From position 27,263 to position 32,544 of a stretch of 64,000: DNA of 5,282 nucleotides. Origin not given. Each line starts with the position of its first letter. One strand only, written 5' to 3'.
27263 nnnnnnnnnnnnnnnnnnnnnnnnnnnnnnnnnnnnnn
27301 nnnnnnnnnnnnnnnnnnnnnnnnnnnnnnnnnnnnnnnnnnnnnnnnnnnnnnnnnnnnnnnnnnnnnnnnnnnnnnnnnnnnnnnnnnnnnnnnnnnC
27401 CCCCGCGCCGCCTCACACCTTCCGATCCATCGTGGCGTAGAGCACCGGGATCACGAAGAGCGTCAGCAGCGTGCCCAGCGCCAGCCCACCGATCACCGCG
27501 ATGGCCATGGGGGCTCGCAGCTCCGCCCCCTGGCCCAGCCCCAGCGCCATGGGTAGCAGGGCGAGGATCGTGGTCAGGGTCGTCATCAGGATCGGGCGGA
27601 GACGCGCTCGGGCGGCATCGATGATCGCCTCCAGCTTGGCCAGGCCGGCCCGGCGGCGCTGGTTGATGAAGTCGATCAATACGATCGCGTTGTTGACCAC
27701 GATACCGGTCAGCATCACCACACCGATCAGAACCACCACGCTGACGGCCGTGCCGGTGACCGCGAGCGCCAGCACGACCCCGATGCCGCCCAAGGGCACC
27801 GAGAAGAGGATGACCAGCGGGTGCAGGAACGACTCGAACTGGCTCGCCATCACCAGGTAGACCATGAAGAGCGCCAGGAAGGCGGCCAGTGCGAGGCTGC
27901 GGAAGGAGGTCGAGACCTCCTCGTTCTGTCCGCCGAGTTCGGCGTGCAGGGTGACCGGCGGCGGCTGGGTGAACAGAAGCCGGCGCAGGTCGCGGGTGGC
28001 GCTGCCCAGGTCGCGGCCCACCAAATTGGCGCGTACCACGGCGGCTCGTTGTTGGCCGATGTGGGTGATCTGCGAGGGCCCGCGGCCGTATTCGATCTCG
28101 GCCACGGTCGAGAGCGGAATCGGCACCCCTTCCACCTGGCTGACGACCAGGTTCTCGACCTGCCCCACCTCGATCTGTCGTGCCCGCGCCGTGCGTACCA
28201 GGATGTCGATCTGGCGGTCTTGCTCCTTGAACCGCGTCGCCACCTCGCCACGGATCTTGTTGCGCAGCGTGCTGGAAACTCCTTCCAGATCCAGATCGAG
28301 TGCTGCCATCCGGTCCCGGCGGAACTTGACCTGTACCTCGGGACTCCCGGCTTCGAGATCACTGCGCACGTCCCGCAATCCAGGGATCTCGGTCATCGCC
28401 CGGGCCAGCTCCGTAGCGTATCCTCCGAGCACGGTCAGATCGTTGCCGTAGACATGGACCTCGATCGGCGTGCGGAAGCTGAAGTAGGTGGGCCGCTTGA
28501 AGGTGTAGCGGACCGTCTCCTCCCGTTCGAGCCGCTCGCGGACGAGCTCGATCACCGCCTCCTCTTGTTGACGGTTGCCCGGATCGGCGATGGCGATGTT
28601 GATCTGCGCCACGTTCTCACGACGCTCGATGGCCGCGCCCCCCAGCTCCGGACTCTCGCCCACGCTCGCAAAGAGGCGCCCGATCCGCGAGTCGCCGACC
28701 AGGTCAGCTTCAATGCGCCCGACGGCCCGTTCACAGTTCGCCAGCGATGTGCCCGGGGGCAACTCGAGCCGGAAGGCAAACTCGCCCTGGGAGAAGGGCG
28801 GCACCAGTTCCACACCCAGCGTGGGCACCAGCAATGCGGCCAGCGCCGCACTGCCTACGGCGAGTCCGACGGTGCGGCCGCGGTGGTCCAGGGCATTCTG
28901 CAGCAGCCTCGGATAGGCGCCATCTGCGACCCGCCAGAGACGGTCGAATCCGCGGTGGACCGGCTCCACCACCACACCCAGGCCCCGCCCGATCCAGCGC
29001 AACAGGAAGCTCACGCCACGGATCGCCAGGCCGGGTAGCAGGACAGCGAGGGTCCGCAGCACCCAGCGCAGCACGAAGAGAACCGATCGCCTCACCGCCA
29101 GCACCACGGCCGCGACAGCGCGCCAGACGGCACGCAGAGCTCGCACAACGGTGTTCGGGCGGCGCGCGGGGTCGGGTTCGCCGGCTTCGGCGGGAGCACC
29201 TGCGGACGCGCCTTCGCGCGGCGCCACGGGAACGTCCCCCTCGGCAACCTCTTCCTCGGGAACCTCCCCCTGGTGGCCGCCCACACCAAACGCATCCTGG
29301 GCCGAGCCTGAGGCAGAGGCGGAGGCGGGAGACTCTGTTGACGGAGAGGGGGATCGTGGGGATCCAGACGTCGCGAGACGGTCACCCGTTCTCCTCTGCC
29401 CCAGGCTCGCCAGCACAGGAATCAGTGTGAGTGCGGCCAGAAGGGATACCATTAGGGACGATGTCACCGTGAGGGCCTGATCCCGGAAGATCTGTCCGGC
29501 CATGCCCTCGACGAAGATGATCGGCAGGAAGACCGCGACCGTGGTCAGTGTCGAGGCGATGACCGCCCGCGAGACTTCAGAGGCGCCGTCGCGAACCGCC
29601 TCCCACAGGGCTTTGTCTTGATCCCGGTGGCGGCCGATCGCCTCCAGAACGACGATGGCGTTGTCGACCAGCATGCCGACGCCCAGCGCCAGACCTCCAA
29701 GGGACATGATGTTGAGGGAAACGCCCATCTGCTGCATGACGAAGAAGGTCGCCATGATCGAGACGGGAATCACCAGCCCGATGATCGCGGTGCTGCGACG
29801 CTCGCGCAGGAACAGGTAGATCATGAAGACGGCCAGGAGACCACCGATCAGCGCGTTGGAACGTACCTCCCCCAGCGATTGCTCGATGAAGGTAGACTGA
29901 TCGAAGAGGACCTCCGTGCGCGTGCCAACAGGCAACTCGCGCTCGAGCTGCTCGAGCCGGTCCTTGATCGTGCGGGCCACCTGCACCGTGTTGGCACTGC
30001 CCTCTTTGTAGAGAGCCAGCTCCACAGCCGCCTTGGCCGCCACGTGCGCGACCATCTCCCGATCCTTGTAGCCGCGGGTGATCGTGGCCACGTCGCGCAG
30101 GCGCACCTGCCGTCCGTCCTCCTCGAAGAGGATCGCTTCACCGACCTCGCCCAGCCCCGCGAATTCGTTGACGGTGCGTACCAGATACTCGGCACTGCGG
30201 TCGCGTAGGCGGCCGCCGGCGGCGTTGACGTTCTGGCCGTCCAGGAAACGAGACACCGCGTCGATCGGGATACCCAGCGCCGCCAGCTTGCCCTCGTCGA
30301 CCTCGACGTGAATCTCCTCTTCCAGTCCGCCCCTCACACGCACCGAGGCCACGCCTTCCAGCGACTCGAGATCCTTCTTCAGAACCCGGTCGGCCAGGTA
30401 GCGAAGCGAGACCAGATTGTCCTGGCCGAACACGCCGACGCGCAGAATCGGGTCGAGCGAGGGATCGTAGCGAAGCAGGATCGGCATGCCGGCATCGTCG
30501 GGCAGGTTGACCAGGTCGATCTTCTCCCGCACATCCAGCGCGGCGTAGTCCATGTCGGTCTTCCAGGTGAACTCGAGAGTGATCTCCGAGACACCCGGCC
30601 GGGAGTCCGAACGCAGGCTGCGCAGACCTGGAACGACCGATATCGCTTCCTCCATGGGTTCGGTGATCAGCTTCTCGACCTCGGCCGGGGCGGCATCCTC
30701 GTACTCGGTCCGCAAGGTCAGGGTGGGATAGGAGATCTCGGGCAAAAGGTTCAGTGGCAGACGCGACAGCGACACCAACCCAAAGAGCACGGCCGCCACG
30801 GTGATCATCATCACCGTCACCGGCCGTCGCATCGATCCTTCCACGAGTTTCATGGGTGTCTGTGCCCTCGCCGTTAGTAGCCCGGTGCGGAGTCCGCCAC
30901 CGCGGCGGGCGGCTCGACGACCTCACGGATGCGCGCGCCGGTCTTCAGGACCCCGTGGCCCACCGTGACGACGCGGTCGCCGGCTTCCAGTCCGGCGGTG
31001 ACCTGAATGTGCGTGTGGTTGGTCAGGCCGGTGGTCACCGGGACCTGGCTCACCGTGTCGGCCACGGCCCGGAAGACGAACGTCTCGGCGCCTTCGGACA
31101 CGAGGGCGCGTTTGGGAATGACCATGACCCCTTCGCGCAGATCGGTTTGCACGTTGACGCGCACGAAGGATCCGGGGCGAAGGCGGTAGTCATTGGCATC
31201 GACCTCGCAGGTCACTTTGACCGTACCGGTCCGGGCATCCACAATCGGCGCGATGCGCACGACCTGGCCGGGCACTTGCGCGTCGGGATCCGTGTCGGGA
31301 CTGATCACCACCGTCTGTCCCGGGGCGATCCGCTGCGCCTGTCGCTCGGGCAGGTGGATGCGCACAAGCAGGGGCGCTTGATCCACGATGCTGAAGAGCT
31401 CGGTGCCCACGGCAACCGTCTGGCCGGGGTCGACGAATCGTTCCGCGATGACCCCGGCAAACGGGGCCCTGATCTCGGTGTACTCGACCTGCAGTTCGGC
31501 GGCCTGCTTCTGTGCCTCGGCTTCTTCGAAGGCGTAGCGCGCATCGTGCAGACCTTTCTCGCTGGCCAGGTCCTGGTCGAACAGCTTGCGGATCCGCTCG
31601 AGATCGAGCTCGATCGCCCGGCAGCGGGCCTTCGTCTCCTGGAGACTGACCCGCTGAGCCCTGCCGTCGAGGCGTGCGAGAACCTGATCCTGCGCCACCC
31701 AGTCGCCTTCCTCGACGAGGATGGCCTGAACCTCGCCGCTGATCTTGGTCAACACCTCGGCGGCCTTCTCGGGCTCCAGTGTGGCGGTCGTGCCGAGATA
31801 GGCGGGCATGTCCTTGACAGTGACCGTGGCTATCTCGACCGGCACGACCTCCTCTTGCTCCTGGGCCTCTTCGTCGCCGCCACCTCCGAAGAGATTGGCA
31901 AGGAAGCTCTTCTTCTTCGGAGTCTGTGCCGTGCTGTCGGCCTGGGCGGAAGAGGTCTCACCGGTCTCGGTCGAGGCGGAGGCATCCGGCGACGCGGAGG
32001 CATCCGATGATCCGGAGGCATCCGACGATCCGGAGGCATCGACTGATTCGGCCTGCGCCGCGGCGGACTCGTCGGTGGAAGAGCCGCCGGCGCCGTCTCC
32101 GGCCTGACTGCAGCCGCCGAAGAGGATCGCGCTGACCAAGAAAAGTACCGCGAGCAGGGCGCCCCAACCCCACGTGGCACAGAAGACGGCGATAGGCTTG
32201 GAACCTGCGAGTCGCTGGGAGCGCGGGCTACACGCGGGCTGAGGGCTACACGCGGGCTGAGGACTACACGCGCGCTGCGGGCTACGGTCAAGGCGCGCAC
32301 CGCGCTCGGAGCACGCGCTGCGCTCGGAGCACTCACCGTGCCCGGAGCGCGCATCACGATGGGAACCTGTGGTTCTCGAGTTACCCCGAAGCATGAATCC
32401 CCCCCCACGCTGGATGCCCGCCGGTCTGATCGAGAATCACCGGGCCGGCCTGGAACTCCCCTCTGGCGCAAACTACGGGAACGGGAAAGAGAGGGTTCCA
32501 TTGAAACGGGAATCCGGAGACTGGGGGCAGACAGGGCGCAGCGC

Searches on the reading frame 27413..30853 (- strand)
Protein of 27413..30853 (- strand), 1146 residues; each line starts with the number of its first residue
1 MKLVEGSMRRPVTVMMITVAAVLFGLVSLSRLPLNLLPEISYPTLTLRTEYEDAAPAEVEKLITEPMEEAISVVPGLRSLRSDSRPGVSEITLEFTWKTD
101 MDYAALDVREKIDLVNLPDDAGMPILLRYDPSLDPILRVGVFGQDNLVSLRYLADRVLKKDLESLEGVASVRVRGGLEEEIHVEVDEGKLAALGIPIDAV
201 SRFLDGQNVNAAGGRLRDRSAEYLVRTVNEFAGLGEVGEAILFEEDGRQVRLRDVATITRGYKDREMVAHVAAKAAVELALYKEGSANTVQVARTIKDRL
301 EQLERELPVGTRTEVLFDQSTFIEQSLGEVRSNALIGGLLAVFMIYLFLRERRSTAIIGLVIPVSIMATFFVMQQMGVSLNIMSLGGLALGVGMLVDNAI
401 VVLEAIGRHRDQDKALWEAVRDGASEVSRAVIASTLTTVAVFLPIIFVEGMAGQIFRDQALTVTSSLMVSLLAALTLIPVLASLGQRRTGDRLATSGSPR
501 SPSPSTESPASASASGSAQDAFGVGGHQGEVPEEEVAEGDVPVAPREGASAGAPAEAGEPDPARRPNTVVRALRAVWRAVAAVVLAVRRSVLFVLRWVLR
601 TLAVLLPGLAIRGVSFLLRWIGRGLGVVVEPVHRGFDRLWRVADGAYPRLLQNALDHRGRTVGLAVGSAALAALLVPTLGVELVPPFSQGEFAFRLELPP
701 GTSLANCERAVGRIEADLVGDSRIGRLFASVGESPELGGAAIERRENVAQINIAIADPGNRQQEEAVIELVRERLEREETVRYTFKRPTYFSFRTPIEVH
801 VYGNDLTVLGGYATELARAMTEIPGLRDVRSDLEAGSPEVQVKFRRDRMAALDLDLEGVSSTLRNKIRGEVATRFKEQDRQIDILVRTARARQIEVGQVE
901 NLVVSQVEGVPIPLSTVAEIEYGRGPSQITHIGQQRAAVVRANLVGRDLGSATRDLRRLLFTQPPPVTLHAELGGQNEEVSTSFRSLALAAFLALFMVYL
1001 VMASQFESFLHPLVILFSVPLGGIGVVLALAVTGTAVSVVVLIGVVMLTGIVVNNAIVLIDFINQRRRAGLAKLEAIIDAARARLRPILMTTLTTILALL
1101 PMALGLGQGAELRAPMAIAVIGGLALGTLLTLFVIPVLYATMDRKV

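Call 18: search_protein_families(library=pfam, proteins=[window:27413-30853:-], max_evalue=0.00001)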
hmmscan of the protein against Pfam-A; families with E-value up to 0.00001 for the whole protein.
window:27413-30853:- (1146 aa): 3 families
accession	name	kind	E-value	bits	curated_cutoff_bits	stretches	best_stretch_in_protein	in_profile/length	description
PF00873.25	ACR_tran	-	1.4e-244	814.7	28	2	6-484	4-488/1021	AcrB/AcrD/AcrF family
PF03176.21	MMPL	-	3.4e-11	43.1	20.5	1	949-1143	103-303/333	MMPL family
PF02355.23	SecD_SecF_C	-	3.8e-09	36.7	20.5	1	985-1143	31-187/189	Protein export membrane protein SecD/SecF, C-terminal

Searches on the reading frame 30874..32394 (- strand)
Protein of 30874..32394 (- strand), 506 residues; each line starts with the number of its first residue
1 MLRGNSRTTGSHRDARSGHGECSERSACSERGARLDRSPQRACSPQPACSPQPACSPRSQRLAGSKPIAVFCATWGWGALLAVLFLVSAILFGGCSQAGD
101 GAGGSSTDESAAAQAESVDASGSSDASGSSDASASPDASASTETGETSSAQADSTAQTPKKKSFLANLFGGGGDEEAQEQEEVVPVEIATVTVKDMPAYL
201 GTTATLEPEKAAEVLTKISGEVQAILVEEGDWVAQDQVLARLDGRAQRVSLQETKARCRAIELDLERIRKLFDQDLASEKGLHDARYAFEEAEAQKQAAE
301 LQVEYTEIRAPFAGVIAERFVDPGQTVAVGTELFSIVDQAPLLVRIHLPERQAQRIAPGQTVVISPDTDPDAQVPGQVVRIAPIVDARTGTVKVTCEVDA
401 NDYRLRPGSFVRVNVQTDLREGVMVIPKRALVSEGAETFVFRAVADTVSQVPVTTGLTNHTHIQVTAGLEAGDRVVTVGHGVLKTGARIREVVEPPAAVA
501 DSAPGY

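Call 18: search_protein_families(library=pfam, proteins=[window:30874-32394:-], max_evalue=0.00001)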
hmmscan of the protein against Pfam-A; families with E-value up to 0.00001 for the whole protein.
window:30874-32394:- (506 aa): 4 families
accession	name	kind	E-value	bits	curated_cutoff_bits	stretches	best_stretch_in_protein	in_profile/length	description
PF13437.12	HlyD_3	-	1.4e-24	87.3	22.2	1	308-408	2-106/106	HlyD family secretion protein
PF16576.10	HlyD_D23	-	2.4e-24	86.3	30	1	209-411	17-214/214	Barrel-sandwich domain of CusB or HlyD membrane-fusion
PF13533.13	Biotin_lipoyl_2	-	3.7e-08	33.5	29.8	0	216-243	5-32/32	Biotin-lipoyl like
PF00364.28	Biotin_lipoyl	-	1.2e-06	28.7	22.1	0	213-242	44-73/73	Biotin-requiring enzyme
